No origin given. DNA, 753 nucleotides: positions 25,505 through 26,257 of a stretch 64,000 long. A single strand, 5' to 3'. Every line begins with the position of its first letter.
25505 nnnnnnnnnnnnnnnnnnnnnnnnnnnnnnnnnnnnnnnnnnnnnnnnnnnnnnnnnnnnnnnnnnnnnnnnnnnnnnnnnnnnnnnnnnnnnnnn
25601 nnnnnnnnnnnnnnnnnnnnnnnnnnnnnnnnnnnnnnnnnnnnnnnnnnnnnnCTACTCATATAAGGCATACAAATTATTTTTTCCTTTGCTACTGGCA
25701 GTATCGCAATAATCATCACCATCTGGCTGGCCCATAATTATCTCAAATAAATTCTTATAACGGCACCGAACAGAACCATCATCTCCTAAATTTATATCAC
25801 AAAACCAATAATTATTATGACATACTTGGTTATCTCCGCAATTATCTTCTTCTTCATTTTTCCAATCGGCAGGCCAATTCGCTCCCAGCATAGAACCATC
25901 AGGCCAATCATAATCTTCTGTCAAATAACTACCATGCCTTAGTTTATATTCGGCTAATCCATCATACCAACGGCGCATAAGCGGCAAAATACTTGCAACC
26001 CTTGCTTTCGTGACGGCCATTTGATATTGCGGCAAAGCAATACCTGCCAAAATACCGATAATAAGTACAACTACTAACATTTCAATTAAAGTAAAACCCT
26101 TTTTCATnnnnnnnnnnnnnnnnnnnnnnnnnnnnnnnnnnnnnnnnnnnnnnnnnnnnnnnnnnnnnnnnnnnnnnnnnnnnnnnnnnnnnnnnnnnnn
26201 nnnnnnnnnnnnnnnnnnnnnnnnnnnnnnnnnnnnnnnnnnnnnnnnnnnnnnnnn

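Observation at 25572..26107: Pilin paralog split by a +1 frameshift in an A6 coding homopolymer: pseudogene, sequencing error or translational phase switch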

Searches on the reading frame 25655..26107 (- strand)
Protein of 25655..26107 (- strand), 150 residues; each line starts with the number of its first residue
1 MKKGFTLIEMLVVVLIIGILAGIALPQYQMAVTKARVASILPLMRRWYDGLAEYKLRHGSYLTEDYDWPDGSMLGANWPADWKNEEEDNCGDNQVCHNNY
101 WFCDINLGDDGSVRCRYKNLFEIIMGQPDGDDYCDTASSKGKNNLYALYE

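Call 6: search_protein_families(library=pfam, proteins=[window:25655-26107:-], max_evalue=0.1)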
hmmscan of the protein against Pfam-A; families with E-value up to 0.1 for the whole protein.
window:25655-26107:- (150 aa): 2 families
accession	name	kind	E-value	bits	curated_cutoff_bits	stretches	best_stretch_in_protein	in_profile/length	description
PF07963.17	N_methyl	-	4.8e-08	32.7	21.2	1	2-25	4-27/27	Prokaryotic N-terminal methylation motif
PF22422.2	MGH1-like_GH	-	0.077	13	27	1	21-78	71-129/356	Mannosylglycerate hydrolase MGH1-like glycoside hydrolase domain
